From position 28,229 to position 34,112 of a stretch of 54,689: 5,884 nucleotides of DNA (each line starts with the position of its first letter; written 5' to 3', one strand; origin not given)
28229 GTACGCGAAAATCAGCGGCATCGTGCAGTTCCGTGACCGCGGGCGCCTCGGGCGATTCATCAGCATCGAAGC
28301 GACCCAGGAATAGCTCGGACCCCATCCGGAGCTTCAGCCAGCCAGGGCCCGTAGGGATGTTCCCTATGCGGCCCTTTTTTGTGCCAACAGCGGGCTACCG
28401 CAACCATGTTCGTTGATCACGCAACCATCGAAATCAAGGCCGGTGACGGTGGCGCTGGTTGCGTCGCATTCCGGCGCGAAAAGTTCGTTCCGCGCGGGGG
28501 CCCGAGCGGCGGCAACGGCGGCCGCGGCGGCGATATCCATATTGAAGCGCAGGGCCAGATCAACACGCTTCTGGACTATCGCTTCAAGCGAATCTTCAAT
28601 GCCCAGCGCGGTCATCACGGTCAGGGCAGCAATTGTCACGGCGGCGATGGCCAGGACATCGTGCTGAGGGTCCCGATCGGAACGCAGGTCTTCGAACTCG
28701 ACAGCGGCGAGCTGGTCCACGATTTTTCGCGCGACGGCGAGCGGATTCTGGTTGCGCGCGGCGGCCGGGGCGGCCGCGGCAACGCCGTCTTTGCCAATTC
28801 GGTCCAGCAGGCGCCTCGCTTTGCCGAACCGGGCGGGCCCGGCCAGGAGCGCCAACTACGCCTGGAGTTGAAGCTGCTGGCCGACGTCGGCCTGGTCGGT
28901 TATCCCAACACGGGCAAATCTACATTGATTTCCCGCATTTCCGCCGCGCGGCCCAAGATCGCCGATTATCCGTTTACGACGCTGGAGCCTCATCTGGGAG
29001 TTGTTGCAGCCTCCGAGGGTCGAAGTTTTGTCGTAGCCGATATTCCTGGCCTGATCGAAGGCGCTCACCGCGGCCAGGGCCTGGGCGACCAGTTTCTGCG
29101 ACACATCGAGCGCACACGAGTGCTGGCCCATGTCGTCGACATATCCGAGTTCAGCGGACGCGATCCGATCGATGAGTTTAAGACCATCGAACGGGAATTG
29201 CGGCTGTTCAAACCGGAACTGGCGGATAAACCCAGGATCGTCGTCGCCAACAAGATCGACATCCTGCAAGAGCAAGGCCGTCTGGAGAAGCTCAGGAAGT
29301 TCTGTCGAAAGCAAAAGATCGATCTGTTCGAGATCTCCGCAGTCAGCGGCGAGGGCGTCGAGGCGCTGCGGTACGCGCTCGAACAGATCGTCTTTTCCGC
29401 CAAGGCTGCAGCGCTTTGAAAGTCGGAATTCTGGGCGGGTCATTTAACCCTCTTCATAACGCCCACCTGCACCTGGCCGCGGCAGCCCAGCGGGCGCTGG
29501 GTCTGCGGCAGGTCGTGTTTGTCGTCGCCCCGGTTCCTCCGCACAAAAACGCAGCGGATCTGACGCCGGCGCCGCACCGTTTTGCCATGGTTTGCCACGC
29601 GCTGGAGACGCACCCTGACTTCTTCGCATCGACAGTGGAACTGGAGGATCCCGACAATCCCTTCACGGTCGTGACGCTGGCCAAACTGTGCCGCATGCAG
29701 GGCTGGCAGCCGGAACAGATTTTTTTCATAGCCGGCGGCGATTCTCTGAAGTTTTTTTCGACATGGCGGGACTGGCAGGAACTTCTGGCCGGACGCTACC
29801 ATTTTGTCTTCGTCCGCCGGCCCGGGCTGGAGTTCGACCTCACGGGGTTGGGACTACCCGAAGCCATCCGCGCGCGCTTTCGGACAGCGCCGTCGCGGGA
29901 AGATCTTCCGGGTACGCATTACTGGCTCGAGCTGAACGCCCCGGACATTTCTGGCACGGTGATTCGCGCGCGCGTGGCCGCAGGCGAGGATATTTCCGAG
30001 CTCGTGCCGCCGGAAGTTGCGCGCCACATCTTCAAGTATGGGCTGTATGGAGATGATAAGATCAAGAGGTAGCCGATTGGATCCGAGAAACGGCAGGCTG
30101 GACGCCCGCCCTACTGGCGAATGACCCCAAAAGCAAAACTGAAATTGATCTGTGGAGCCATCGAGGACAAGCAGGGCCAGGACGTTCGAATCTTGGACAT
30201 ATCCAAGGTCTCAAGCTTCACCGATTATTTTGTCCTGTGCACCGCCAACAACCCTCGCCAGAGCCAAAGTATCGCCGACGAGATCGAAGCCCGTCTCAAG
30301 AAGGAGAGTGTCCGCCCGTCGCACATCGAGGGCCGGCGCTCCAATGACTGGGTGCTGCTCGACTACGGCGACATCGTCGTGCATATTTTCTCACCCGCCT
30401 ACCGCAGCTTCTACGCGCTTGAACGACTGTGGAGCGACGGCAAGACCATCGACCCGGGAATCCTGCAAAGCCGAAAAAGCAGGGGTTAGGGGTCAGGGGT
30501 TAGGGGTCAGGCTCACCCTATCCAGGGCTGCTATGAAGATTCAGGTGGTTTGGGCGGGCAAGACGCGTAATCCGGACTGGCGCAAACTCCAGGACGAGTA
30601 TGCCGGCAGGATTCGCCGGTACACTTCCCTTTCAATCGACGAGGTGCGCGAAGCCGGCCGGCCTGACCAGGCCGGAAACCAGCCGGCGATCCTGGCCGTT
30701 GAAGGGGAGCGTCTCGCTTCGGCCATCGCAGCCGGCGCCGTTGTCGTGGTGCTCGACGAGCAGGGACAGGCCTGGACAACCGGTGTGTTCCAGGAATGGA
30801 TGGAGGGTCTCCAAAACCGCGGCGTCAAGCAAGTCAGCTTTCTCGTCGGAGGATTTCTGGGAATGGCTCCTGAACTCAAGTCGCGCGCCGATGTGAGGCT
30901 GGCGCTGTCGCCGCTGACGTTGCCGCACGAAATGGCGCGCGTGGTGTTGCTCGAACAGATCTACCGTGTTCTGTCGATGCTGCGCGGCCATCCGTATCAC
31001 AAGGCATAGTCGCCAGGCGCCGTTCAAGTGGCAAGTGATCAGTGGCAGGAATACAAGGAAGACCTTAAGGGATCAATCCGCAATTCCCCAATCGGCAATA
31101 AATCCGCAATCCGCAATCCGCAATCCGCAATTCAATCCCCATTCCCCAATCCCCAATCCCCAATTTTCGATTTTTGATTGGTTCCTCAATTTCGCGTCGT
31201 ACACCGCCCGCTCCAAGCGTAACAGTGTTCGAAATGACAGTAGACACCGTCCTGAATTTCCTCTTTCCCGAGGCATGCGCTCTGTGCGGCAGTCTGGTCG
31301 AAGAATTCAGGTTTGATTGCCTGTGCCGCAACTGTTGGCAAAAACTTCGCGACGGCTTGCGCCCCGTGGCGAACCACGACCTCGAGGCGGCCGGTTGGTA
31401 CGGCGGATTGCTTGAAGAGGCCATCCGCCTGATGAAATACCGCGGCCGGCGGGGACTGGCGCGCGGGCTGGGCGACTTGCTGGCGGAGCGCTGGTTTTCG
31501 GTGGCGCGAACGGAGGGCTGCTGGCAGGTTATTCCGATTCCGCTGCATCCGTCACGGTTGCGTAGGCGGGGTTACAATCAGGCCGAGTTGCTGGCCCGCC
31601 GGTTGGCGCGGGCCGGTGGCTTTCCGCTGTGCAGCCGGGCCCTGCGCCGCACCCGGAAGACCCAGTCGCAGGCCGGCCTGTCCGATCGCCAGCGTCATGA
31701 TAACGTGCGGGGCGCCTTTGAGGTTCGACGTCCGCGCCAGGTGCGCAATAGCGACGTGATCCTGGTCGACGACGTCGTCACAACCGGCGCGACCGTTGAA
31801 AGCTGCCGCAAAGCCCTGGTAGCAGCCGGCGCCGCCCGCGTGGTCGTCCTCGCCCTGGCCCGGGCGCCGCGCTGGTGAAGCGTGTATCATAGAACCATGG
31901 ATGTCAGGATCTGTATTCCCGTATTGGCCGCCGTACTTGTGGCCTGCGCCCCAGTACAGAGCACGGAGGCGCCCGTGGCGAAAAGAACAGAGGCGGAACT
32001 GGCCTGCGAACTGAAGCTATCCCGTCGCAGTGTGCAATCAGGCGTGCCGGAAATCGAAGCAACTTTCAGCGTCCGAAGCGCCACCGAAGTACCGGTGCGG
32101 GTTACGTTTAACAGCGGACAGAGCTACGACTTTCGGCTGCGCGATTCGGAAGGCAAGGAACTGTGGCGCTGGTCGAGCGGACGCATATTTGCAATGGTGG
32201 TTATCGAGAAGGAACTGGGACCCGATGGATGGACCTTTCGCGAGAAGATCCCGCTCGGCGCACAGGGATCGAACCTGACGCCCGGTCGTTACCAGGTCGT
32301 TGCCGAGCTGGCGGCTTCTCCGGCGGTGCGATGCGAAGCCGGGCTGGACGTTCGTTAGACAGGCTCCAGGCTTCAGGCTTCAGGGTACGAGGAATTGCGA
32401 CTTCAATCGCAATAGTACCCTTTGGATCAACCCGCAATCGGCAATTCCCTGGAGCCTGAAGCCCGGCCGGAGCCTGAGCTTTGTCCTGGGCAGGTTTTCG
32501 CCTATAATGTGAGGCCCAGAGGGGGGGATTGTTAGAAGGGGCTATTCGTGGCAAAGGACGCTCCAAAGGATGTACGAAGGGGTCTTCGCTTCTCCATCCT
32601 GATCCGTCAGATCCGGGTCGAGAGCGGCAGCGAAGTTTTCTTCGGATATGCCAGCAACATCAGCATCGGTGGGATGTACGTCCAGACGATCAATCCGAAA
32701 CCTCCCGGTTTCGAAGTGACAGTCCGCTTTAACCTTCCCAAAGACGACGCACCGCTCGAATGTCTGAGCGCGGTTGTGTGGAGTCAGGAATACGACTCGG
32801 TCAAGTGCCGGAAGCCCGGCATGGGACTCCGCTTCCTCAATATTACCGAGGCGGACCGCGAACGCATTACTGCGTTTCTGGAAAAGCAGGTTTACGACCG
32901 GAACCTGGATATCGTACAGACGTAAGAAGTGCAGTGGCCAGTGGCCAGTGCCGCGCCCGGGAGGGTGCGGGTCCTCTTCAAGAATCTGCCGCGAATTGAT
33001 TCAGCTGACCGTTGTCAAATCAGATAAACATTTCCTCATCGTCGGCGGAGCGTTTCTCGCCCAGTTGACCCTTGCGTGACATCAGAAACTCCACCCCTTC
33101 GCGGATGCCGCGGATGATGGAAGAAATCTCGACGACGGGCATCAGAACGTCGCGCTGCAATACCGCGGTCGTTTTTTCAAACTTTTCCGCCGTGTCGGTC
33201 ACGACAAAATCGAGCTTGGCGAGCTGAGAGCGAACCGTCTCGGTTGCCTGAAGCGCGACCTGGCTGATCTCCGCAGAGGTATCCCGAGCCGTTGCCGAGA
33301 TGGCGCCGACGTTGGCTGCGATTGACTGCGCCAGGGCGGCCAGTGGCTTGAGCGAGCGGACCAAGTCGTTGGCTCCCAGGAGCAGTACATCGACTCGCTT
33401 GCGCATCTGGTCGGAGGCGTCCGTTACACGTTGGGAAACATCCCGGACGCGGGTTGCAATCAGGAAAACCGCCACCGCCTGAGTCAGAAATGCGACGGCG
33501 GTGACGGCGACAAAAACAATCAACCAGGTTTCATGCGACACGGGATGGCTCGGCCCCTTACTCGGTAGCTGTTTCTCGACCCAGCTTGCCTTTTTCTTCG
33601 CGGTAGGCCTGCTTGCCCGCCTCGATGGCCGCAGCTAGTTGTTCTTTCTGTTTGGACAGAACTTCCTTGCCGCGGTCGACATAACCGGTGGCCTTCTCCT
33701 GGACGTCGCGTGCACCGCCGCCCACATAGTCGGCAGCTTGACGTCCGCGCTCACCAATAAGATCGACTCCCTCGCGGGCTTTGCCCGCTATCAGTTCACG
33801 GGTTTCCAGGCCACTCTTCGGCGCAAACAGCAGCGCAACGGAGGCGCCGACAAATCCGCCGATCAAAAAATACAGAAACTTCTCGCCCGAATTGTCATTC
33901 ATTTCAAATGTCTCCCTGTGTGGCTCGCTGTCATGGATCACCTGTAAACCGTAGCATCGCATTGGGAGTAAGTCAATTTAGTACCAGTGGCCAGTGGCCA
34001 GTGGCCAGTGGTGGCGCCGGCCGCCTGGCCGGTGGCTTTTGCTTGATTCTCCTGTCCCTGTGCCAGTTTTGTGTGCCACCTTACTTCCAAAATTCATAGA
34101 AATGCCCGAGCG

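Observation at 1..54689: Intergenic space is saturated with hairpin-forming tandem heptanucleotide arrays (STRR/REPIN-like mosaic elements)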

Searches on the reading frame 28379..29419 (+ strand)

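Call 9: search_protein_families(library=pfam, proteins=[window:28379-29419:+])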
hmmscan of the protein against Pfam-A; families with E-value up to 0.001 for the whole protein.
window:28379-29419:+ (346 aa): 4 families
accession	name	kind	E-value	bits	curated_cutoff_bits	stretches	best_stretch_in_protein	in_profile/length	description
PF01018.28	GTP1_OBG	-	2.5e-60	203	27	1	12-166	1-155/155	GTP1/OBG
PF01926.29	MMR_HSR1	-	7e-27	94.2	21.9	1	169-292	1-113/113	50S ribosome-binding GTPase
PF02421.24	FeoB_N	-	4.3e-13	49.5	27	1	170-331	3-153/156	Ferrous iron transport protein B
PF03193.22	RsgA_GTPase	-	5.9e-05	23.4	30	0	267-336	39-106/174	RsgA GTPase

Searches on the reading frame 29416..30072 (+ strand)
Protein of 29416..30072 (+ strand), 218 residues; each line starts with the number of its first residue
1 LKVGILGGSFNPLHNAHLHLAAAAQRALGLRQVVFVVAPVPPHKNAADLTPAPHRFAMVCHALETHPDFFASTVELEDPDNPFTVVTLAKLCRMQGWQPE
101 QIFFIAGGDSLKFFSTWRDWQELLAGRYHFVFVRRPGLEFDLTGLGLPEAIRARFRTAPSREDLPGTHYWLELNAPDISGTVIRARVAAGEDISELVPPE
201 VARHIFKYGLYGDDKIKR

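Call 9: search_protein_families(library=pfam, proteins=[window:29416-30072:+])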
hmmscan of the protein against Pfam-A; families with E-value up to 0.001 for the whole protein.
window:29416-30072:+ (218 aa): 1 family
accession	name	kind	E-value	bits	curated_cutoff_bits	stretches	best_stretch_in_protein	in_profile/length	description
PF01467.32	CTP_transf_like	-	8.2e-21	75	21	1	5-186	1-133/133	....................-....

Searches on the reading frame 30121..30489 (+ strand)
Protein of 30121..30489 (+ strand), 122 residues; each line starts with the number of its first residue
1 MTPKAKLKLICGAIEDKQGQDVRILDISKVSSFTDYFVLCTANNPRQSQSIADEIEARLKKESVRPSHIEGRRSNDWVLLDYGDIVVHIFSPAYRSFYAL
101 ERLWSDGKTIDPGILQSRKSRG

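Call 47: search_protein_families(library=pfam, proteins=[window:30121-30489:+], max_evalue=0.01)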
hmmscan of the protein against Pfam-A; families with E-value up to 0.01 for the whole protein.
window:30121-30489:+ (122 aa): 1 family
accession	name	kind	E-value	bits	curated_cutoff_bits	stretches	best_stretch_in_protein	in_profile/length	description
PF02410.21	RsfS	-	1.7e-35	121.6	21.6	1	9-104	2-98/98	Ribosomal silencing factor during starvation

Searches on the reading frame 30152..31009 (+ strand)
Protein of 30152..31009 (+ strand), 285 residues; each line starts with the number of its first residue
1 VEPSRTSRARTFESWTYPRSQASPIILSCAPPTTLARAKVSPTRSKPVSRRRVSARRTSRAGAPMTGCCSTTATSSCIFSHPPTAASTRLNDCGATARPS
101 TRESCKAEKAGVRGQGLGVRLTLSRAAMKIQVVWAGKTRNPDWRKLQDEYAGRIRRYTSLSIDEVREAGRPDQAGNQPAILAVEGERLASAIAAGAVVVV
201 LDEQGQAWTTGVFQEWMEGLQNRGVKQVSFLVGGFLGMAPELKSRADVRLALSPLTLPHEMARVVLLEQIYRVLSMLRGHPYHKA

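Call 9: search_protein_families(library=pfam, proteins=[window:30152-31009:+])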
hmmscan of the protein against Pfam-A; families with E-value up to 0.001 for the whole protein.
window:30152-31009:+ (285 aa): 1 family
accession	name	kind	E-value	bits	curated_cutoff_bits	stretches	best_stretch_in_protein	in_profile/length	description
PF02590.22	SPOUT_MTase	-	3e-43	147.9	27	1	128-283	1-154/154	Predicted SPOUT methyltransferase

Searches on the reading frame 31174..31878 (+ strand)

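Call 11: search_protein_families(library=pfam, proteins=[window:31174-31878:+])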
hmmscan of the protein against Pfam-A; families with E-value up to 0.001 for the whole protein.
window:31174-31878:+ (234 aa): 3 families
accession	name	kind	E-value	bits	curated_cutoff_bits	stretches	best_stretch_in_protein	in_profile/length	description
PF00156.33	Pribosyltran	-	1.2e-07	31.6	26.3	1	131-230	38-125/158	Phosphoribosyl transferase domain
PF18912.6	DZR_2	-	1.1e-05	25.7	27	1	26-59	1-32/56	Double zinc ribbon domain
PF14681.12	UPRTase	-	0.00081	19.4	27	1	182-231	110-161/206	Uracil phosphoribosyltransferase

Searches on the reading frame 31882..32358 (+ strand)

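Call 11: search_protein_families(library=pfam, proteins=[window:31882-32358:+])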
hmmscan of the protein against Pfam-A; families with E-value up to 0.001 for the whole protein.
window:31882-32358:+ (158 aa): 1 family
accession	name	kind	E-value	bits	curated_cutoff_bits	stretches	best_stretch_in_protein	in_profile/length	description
PF12690.13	BsuPI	-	2.1e-20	73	22.9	1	53-146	9-99/101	Intracellular proteinase inhibitor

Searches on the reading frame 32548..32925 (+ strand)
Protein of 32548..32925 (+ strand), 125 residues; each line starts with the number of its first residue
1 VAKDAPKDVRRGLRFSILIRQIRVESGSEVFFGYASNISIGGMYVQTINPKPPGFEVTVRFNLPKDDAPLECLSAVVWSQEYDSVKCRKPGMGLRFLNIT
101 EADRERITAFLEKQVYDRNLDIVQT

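Call 11: search_protein_families(library=pfam, proteins=[window:32548-32925:+])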
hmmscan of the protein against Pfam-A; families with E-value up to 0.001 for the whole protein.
window:32548-32925:+ (125 aa): 1 family
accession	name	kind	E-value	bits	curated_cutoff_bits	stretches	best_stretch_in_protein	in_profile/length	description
PF07238.19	PilZ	-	4.7e-13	49.8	22.5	1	20-112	12-101/102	PilZ domain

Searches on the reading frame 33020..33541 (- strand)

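Call 11: search_protein_families(library=pfam, proteins=[window:33020-33541:-])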
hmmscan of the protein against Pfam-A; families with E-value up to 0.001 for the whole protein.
window:33020-33541:- (173 aa): 1 family
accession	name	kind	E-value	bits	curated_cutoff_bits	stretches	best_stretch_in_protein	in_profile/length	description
PF06103.16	DUF948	-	0.00015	22.3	37.2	1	11-95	3-87/89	Bacterial protein of unknown function (DUF948)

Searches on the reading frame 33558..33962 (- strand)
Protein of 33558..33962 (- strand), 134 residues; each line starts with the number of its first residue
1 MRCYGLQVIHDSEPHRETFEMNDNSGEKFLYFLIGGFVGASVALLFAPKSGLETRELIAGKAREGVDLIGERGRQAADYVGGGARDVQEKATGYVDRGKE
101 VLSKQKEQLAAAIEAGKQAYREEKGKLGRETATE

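Call 11: search_protein_families(library=pfam, proteins=[window:33558-33962:-])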
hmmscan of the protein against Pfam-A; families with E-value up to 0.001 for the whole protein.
window:33558-33962:- (134 aa): 1 family
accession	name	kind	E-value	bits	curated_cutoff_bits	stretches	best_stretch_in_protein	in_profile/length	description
PF12732.12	YtxH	-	1.8e-11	44.8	37.5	1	30-100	2-68/71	YtxH-like protein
